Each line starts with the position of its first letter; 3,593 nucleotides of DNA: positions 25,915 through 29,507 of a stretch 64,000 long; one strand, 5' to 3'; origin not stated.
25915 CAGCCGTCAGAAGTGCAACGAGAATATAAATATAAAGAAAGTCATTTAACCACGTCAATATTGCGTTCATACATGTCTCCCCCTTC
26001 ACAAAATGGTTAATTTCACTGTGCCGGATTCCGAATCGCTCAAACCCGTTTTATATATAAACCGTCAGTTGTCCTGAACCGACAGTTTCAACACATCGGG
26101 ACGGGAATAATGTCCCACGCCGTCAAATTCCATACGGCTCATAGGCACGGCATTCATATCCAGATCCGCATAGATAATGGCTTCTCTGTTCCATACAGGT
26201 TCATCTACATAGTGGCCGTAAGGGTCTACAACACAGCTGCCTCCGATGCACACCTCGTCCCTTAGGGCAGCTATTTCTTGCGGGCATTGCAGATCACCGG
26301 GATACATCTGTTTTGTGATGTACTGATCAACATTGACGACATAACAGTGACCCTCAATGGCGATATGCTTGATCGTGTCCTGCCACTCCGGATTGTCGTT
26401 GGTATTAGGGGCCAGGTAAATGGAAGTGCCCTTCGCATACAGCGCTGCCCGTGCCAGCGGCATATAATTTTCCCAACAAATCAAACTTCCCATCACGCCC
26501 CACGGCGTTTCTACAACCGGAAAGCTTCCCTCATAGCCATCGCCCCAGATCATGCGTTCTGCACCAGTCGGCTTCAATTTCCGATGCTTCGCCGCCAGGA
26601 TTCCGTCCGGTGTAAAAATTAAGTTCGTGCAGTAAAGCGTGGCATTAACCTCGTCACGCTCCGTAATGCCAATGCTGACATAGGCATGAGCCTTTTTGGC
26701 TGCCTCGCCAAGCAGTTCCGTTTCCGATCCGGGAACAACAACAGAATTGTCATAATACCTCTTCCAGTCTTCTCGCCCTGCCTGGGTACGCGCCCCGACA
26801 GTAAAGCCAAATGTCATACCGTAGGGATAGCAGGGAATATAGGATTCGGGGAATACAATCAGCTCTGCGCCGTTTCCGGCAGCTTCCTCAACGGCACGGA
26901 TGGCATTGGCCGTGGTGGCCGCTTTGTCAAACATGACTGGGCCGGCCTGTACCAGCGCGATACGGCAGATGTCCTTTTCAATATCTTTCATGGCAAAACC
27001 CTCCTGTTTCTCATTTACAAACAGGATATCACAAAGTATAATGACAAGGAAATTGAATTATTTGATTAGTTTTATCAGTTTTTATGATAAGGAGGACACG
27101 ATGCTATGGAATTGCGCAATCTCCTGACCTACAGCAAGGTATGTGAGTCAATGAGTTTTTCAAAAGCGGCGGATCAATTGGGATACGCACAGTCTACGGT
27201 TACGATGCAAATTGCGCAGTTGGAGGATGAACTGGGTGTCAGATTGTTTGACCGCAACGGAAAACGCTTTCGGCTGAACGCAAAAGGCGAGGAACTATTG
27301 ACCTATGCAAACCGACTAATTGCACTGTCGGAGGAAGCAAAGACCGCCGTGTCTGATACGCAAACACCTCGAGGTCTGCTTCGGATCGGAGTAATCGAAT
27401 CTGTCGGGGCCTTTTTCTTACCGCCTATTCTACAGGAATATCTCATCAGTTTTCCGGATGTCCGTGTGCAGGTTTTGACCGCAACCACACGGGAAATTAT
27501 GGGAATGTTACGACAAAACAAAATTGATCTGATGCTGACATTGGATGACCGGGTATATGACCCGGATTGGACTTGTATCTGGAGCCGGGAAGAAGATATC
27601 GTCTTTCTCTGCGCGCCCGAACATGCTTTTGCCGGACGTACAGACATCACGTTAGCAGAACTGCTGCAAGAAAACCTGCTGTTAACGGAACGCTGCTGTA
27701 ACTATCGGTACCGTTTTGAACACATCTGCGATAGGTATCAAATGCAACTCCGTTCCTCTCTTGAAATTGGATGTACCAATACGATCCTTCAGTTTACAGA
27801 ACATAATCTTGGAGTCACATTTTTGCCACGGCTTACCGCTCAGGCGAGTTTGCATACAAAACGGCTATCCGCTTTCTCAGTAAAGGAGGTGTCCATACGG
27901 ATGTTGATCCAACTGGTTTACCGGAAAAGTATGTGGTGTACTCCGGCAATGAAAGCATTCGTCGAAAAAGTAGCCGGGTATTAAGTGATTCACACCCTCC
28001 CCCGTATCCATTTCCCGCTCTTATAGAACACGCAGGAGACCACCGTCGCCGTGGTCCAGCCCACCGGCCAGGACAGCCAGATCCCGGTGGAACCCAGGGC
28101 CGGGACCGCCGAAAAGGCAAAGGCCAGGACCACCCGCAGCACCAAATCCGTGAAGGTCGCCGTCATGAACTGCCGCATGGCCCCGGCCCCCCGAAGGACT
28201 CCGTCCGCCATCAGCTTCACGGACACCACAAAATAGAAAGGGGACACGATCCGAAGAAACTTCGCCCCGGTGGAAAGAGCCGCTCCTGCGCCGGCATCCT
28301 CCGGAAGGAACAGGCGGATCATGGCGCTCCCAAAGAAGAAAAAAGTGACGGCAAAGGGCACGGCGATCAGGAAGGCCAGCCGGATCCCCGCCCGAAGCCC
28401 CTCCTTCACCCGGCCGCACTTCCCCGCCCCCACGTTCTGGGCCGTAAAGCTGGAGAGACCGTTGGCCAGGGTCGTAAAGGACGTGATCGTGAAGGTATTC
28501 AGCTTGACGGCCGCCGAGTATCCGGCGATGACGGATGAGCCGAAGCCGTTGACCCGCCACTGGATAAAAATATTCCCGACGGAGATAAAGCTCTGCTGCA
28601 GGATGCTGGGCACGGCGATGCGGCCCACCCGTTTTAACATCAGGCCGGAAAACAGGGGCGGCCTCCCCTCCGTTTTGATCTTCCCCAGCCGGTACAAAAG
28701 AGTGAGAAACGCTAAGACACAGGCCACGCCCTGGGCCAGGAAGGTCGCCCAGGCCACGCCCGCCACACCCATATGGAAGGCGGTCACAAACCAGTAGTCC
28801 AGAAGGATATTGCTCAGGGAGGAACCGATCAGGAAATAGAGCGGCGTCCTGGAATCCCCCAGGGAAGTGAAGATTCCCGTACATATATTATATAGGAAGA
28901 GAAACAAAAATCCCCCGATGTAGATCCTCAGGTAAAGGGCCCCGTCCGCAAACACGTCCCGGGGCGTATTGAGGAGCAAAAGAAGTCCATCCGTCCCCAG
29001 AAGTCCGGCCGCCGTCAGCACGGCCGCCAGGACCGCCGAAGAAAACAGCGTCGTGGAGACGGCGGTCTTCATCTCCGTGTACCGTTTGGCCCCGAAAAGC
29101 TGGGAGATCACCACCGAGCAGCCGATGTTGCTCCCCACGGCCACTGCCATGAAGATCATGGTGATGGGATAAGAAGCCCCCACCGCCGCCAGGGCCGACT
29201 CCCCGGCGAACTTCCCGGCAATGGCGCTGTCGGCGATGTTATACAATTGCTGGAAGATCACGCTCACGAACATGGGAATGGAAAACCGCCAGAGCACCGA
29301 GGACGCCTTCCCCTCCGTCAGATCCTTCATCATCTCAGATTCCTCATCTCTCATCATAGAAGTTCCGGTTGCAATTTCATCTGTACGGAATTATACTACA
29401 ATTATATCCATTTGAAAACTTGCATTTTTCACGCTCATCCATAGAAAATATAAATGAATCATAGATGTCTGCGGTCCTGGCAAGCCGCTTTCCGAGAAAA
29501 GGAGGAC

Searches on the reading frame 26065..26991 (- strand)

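Call 17: search_protein_families(library=pfam, proteins=[window:26065-26991:-])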
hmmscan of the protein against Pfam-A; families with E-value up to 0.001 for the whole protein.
window:26065-26991:- (308 aa): 1 family
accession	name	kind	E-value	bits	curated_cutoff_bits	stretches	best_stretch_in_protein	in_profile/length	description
PF00795.27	CN_hydrolase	-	6.9e-51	173.5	23.2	1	10-282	1-251/256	Carbon-nitrogen hydrolase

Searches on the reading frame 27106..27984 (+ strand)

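Call 17: search_protein_families(library=pfam, proteins=[window:27106-27984:+])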
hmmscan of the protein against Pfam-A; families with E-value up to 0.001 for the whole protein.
window:27106-27984:+ (292 aa): 2 families
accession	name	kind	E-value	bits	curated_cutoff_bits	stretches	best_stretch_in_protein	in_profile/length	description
PF03466.25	LysR_substrate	-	3.1e-44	151.3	28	1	86-288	2-203/209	LysR substrate binding domain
PF00126.33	HTH_1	-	4e-19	68.8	26.6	1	3-62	1-60/60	Bacterial regulatory helix-turn-helix protein, lysR family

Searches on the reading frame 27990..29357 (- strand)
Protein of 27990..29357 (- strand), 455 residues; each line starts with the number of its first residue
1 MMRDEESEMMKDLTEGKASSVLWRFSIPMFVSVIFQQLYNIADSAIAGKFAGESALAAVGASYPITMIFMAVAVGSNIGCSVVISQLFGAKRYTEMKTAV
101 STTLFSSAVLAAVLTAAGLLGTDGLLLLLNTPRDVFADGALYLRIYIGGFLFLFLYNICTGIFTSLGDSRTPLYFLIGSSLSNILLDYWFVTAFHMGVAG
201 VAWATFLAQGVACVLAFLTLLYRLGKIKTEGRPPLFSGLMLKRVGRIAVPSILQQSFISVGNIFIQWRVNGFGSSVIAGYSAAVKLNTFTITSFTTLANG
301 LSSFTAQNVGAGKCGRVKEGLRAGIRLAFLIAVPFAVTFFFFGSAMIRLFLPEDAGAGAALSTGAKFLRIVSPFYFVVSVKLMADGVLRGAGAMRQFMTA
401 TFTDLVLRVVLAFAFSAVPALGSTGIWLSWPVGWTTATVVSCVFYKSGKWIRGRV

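Call 7: search_protein_families(library=pfam, proteins=[window:27990-29357:-])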
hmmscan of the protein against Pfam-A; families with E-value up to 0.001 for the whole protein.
window:27990-29357:- (455 aa): 2 families
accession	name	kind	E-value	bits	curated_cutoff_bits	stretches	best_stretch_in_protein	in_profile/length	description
PF01554.23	MatE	-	1.9e-56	190.6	24.9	2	28-189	1-161/161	MatE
PF03023.19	MurJ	-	1.1e-06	27.9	27.4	1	26-227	203-406/451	Lipid II flippase MurJ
